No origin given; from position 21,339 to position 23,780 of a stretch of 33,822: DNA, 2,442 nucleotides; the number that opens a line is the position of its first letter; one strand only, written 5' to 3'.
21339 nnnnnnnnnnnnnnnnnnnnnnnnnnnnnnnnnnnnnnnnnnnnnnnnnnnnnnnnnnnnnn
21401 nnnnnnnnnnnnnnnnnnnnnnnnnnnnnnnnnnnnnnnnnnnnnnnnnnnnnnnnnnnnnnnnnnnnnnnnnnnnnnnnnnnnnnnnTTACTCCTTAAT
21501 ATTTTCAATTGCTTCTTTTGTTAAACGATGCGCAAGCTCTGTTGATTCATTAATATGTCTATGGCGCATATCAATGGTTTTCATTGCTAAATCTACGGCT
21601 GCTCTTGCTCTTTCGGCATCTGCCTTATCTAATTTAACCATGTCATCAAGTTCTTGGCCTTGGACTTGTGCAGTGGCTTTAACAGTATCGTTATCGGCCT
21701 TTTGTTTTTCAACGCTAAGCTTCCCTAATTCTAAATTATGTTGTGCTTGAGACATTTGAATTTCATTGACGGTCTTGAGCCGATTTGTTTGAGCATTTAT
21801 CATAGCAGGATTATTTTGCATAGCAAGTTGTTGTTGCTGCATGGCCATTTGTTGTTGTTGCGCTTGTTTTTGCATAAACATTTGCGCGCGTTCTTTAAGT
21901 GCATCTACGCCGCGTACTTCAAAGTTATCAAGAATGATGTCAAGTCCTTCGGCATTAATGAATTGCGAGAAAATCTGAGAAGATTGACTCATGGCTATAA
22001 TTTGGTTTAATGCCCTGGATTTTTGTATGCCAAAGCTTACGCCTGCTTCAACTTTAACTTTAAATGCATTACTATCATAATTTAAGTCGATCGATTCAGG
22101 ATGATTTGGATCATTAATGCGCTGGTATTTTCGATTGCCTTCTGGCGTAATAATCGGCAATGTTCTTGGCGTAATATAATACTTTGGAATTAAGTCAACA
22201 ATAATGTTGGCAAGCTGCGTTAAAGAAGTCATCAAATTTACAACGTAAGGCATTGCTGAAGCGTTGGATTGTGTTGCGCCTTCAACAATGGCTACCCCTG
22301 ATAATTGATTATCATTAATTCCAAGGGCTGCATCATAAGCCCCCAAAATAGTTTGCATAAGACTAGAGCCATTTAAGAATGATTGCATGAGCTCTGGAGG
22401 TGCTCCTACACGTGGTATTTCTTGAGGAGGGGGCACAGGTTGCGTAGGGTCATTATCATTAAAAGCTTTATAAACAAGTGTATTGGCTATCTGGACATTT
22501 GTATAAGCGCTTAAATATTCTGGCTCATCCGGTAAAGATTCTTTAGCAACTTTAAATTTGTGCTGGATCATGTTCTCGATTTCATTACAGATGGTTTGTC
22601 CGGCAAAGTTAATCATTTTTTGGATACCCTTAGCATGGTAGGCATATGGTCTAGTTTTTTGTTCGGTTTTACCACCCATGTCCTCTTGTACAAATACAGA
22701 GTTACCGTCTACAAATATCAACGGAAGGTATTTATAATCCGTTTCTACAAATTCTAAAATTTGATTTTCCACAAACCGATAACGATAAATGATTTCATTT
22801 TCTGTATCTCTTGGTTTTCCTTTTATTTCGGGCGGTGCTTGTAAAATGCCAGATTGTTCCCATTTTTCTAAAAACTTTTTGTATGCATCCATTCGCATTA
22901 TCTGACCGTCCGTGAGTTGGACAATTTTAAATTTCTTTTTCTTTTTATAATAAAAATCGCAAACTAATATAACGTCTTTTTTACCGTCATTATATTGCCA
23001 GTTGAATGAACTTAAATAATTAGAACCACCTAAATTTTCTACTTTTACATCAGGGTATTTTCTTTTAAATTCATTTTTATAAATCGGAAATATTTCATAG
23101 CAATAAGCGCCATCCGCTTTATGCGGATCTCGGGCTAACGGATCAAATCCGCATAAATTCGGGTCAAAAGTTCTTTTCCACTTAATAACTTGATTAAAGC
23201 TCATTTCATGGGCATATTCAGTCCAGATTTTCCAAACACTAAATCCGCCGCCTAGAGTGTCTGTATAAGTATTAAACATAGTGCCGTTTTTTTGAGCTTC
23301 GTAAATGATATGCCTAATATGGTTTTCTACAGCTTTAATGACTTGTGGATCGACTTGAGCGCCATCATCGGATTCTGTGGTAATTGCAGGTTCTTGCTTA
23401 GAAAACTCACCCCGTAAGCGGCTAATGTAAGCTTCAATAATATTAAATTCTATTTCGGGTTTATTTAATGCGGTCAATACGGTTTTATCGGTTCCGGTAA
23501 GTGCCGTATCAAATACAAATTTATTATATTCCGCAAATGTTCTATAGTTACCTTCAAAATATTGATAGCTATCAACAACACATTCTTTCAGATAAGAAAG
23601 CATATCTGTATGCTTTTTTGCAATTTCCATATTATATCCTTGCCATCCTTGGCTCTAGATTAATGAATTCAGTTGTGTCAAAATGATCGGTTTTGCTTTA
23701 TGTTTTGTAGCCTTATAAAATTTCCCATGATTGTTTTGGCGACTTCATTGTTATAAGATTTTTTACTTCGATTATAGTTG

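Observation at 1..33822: Complete integrase-less P22-like podovirus genome with plasmid maintenance genes: candidate podovirus-type phage-plasmid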

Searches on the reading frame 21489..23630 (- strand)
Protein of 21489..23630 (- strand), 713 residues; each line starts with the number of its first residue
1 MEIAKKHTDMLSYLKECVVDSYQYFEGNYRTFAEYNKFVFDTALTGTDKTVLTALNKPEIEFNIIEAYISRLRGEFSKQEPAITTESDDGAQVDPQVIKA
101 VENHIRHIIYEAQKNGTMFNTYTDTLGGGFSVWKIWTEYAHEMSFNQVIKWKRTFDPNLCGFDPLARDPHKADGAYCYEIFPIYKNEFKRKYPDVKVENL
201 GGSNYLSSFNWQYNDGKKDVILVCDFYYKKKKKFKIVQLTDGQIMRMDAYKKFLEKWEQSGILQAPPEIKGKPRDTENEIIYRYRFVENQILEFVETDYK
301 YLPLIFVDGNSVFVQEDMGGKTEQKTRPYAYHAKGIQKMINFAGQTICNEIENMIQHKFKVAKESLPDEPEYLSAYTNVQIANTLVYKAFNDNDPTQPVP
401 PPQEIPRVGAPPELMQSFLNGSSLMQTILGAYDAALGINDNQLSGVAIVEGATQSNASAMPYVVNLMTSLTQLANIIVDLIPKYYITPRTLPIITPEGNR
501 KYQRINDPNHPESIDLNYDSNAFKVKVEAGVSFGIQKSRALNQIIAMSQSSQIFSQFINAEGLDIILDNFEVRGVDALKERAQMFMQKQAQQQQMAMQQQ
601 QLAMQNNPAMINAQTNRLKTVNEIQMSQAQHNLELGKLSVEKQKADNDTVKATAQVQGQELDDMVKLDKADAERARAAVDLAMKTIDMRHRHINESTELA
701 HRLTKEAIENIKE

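Call 7: search_protein_families(library=pfam, max_evalue=0.01, proteins=[window:21489-23630:-])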
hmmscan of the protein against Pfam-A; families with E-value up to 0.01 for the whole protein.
window:21489-23630:- (713 aa): 1 family
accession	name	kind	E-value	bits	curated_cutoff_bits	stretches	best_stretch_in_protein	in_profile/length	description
PF16510.12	P22_portal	-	1.1e-85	288.8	26.1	1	21-619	7-586/594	Phage P22-like portal protein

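Call 8: search_dna_similar(query=window:21489-23630:-, collection=phages, mode=protein, max_rows=25)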
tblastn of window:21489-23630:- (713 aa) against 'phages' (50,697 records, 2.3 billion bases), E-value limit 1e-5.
Records with a match: 36; places in all: 36; records where one place covers at least 80% of the query: 13.
Best place of each record, by identity: <60% 36.
By first word of the organism name: Vibrio 17; Caudoviricetes 6; Xylella 3; Rhodoferax 2; Shewanella 2; Bacteriophage 1; Xanthomonas 1; Pseudomonas 1; Acetobacter 1; EBPR 1; and 1 more.
By host as written in the record: Vibrio crassostreae 10; - 9; Vibrio tasmaniensis 2; Rhodoferax sp. IMCC26218 2; Vibrio vulnificus 2; Shewanella inventionis KX27 2; Xylella fastidiosa 2; Vibrio sp. 1; and 6 more.
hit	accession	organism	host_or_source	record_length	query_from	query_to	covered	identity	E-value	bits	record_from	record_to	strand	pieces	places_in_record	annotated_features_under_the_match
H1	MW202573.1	Caudoviricetes sp.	Manatee Spring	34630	4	540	75%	24.4%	2e-22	109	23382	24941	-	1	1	phage P22 like portal protein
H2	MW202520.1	Caudoviricetes sp.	Manatee Spring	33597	57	507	63%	24.7%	5e-16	89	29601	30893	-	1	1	phage P22 like portal protein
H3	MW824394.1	Vibrio phage 41E34.2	Vibrio crassostreae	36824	5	581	81%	19.2%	7e-14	82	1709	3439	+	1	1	putative portal protein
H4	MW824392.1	Vibrio phage 34E29.1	Vibrio crassostreae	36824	5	581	81%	19.2%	7e-14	82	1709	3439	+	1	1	hypothetical protein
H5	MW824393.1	Vibrio phage 36E38.1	Vibrio crassostreae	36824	5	581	81%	19.2%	7e-14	82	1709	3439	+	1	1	portal protein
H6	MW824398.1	Vibrio phage 44E38.1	Vibrio crassostreae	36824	5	581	81%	19.2%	7e-14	82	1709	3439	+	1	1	portal protein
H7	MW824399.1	Vibrio phage 44E38.2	Vibrio crassostreae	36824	5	581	81%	19.2%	7e-14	82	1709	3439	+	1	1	hypothetical protein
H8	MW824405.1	Vibrio phage 75E35.1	Vibrio crassostreae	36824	5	581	81%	19.2%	7e-14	82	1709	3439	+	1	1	hypothetical protein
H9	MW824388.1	Vibrio phage 24E30.2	Vibrio crassostreae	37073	5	581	81%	19.2%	7e-14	82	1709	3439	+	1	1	hypothetical protein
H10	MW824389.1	Vibrio phage 24E35.2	Vibrio crassostreae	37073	5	581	81%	19.2%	7e-14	82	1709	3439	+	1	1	hypothetical protein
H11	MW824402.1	Vibrio phage 64E30.1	Vibrio crassostreae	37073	5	581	81%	19.2%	7e-14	82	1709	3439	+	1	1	hypothetical protein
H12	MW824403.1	Vibrio phage 66E30.1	Vibrio crassostreae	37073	5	581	81%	19.2%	7e-14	82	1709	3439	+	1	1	putative portal protein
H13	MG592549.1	Vibrio phage 1.183.O._10N.286.48.B7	Vibrio sp.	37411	5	581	81%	19.2%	2e-13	81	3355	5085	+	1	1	portal protein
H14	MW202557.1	Caudoviricetes sp.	Manatee Spring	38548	96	541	63%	24.3%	3e-17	93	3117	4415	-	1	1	phage P22 like portal protein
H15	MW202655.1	Bacteriophage sp.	Manatee Spring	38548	96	541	63%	24.3%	3e-17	93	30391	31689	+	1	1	phage P22 like portal protein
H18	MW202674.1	Caudoviricetes sp.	Manatee Spring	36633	56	506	63%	23.8%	4e-16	89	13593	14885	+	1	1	phage P22 like portal protein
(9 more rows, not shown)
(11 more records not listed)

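Call 10: find_encoding_contigs(protein=window:21489-23630:-, flank=10000, max_places=10)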
Protein window:21489-23630:- (713 aa): no gene with exactly this product is on record in the collection.

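Call 11: find_related_loci(query=window:21489-23630:-, collection=viral_contigs, flank=10000)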
Query window:21489-23630:- (713 aa) in viral_contigs; peptide patterns used: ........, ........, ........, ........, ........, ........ (x = any residue, [..] = any of these).
264 stretches matched a pattern; 16 encode a relative of the query (tblastn E <= 1e-3); 15 distinct loci.
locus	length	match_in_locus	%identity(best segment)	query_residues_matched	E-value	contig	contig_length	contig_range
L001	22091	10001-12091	50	1-709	0e+0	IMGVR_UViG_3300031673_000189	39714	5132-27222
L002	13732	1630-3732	49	2-710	0e+0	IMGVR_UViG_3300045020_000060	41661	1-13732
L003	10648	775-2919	51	1-705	0e+0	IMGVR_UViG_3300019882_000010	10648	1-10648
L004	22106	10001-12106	42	3-700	0e+0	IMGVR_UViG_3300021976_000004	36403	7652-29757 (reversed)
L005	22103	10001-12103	42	3-696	0e+0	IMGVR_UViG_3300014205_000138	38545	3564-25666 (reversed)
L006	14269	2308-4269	43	2-650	0e+0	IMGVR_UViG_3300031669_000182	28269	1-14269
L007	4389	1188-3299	42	2-695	0e+0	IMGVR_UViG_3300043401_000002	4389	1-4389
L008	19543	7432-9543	42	2-695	2e-177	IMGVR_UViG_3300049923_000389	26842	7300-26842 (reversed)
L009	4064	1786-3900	38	5-703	2e-145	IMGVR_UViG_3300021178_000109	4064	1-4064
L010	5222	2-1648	36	171-712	4e-79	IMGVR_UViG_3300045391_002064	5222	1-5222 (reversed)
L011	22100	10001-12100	44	11-692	0e+0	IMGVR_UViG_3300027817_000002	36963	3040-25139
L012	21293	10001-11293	23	87-532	4e-21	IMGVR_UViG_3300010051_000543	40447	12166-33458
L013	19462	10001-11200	22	60-498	3e-20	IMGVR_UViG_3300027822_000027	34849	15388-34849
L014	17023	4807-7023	22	25-650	5e-8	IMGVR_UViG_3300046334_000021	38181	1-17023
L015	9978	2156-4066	21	128-650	2e-7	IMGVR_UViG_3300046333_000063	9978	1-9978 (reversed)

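Call 19: search_protein_families(library=phrogs, max_evalue=0.001, proteins=[window:21489-23630:-])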
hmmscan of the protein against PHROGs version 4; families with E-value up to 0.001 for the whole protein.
window:21489-23630:- (713 aa): 3 families
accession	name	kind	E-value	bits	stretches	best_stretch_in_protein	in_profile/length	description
phrog_156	-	head and packaging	3.7e-65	221.6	1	4-677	5-659/681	portal protein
phrog_14911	-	unknown function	1.3e-09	38.5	1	56-239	51-235/404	-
phrog_1216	-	head and packaging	0.00041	20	1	524-695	540-694/714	portal protein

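Call 22: find_related_loci(query=A1, collection=genome_contigs, flank=10000)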
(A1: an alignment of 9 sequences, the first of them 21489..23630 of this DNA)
Query A1 (713 aa) in genome_contigs; peptide patterns used: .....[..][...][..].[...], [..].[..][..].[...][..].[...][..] (x = any residue, [..] = any of these).
111 stretches matched a pattern; 28 encode a relative of the query (tblastn E <= 1e-3); 28 distinct loci.
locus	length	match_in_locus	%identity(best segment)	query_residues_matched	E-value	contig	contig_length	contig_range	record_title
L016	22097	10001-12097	51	1-701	0e+0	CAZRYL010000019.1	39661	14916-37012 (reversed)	MAG TPA_asm: uncultured Methanotrichaceae archaeon isolate binchicken_co190_423 genome assembly, contig: NODE_2046_lengt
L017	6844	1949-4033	48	3-706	0e+0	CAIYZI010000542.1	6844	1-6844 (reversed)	MAG: uncultured beta proteobacterium isolate B4coas_bin-0731 genome assembly, contig: bin-0731:542/760, whole genome sho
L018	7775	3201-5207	49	3-684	0e+0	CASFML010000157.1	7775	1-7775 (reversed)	uncultured Gammaproteobacteria bacterium isolate Batch3_idba_bin.65 genome assembly, contig: Batch3_idba_bin.65.fa_k87_3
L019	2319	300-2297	48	3-684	0e+0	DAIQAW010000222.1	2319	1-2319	MAG TPA_asm: Candidatus Aquirickettsiella sp. isolate CTOTU25443 NODE_6061_length_2319_cov_8.990724, whole genome shotgu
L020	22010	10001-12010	48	3-685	0e+0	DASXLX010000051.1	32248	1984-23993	MAG TPA_asm: Candidatus Aquirickettsiella sp. isolate SMAG_U5313 k141_2863051, whole genome shotgun sequence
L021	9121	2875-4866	49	8-684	0e+0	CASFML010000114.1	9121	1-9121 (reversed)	uncultured Gammaproteobacteria bacterium isolate Batch3_idba_bin.65 genome assembly, contig: Batch3_idba_bin.65.fa_k87_2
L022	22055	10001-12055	44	2-703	0e+0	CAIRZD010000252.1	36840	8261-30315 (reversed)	MAG: uncultured Bacteroidetes bacterium isolate AM_bin-2607 genome assembly, contig: bin-2607:252/508, whole genome shot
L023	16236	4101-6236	42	3-710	0e+0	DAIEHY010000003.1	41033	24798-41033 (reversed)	MAG TPA_asm: Desulfosporosinus sp. isolate clean1016 NODE_3_length_41033_cov_6.605088, whole genome shotgun sequence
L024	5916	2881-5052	43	1-703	0e+0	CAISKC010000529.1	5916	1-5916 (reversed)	MAG: uncultured Legionella sp. isolate Umea_bin-00777 genome assembly, contig: bin-00777:529/557, whole genome shotgun s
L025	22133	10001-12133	41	2-712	6e-177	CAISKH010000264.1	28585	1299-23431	MAG: uncultured Mucilaginibacter sp. isolate Umea_bin-01567 genome assembly, contig: bin-01567:264/712, whole genome sho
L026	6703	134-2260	43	8-713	1e-173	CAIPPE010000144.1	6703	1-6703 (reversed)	MAG: uncultured Methylococcaceae bacterium isolate C5coas_bin-1418 genome assembly, contig: bin-1418:144/345, whole geno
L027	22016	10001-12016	41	14-692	2e-161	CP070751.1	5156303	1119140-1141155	MAG: Thermoplasmata archaeon isolate bin33 chromosome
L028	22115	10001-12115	39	11-706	1e-159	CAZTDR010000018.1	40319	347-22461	MAG TPA_asm: uncultured Coxiellaceae bacterium isolate SRP193066_co1_1 genome assembly, contig: NODE_1154_length_40319_c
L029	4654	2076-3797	44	3-582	4e-162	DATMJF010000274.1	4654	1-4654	MAG TPA_asm: Rummeliibacillus sp. isolate SMAG_U13561 k141_396210, whole genome shotgun sequence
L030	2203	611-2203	45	3-534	3e-166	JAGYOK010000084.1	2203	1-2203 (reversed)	MAG: Alphaproteobacteria bacterium isolate M55B166 84, whole genome shotgun sequence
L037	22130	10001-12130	43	3-708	0e+0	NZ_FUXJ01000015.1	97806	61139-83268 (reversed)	Legionella maceachernii strain ATCC 35300, whole genome shotgun sequence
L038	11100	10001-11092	45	2-369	2e-111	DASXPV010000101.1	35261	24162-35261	MAG TPA_asm: Rhabdochlamydiaceae bacterium isolate SMAG_U5417 k141_3843622, whole genome shotgun sequence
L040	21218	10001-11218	44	283-692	7e-90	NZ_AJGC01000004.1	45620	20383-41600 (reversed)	Rickettsiella massiliensis 20B CS_2, whole genome shotgun sequence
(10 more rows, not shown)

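Call 32: search_protein_families(library=pfam, max_evalue=0.001, proteins=[L037:1540-2805:-, L037:3482-4231:-, L037:5003-7762:+, L037:117-530:+, L037:891-1283:+, L040:318-1781:-, L040:4595-6448:-, L040:6990-8270:-, L040:14828-15865:+, L040:15889-17142:+])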
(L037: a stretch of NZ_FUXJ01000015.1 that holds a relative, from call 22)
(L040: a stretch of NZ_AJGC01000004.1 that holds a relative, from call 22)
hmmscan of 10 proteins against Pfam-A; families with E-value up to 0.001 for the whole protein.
L037:1540-2805:- (421 aa): 3 families
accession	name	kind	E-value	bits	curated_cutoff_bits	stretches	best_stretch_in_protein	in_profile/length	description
PF00589.27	Phage_integrase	-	1.9e-09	38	27.1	1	207-402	2-168/172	Phage integrase family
PF02899.23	Phage_int_SAM_1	-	0.00024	21.7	22.3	0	58-96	15-53/83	Phage integrase, N-terminal SAM-like domain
PF13102.12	Phage_int_SAM_5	-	0.00041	21.1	22.3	0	56-186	14-93/98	Phage integrase SAM-like domain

L037:3482-4231:- (249 aa): 0 families

L037:5003-7762:+ (919 aa): 8 families
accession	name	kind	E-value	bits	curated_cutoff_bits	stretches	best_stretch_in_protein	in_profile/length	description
PF02518.31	HATPase_c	-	1.8e-25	90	26.4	1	483-597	2-109/111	Histidine kinase-, DNA gyrase B-, and HSP90-like ATPase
PF00072.30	Response_reg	-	7.7e-24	84.4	30.2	1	646-759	2-110/111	Response regulator receiver domain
PF08448.16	PAS_4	-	8.6e-20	71.5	23.1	2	113-222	1-109/110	PAS fold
PF00512.31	HisKA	-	7.7e-10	39.1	26.9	1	369-432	1-64/66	His Kinase A (phospho-acceptor) domain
PF01627.28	Hpt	-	3.6e-09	37.2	24.6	1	834-905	10-81/84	Hpt domain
PF13426.13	PAS_9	-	3.6e-09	37.2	27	1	248-348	9-103/103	PAS domain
PF04193.19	PQ-loop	-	1.5e-07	31.5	22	1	22-75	3-56/61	PQ loop repeat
PF08348.17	PAS_6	-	9.1e-05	22.7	27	0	311-352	73-112/115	YheO-like PAS domain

L037:117-530:+ (137 aa): 0 families

L037:891-1283:+ (130 aa): 2 families
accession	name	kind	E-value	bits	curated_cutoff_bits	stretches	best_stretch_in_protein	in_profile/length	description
PF23198.2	PDE8A_N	-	3.1e-05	24.4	29.6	1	28-99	31-101/147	PDE8A-like, N-terminal domain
PF00072.30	Response_reg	-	5.4e-05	23.8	30.2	1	11-94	2-81/111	Response regulator receiver domain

L040:318-1781:- (487 aa): 0 families

L040:4595-6448:- (617 aa): 1 family
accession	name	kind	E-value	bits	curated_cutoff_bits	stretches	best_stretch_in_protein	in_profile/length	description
PF08378.17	NERD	-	7.3e-06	26.9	22.1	1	317-410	4-94/111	Nuclease-related domain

L040:6990-8270:- (426 aa): 0 families

L040:14828-15865:+ (345 aa): 7 families
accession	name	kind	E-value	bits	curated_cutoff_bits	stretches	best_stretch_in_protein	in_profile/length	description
PF13614.12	AAA_31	-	3.4e-34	118.8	27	1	71-244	2-175/177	AAA domain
PF01656.29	CbiA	-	4.3e-12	46.5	25.4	1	78-290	6-117/125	CobQ/CobB/MinD/ParA nucleotide binding domain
PF06564.18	CBP_BcsQ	-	3.3e-06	27.3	21.3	1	73-219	4-149/234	Cellulose biosynthesis protein BcsQ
PF09140.17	MipZ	-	6.9e-06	26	20.7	0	177-217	91-131/262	ATPase MipZ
PF00142.24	Fer4_NifH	-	2.2e-05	24.5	25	1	79-139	8-67/271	4Fe-4S iron sulfur cluster binding proteins, NifH/frxC family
PF10609.15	ParA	-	0.00042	20.3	27.1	0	76-199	9-125/246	NUBPL iron-transfer P-loop NTPase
PF02374.21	ArsA_ATPase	-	0.00095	18.9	24.3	0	79-120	9-50/305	Anion-transporting ATPase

L040:15889-17142:+ (417 aa): 0 families

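Call 48: search_solved_structures(query=window:21489-23630:-, max_evalue=0.01)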
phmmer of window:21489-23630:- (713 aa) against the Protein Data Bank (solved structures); distinct sequences matched with E-value up to 0.01: 0.

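Call 58: search_dna_similar(query=window:21489-23630:-, collection=plasmids, mode=protein, max_rows=25)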
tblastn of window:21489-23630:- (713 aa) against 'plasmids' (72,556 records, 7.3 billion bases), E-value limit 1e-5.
No match.
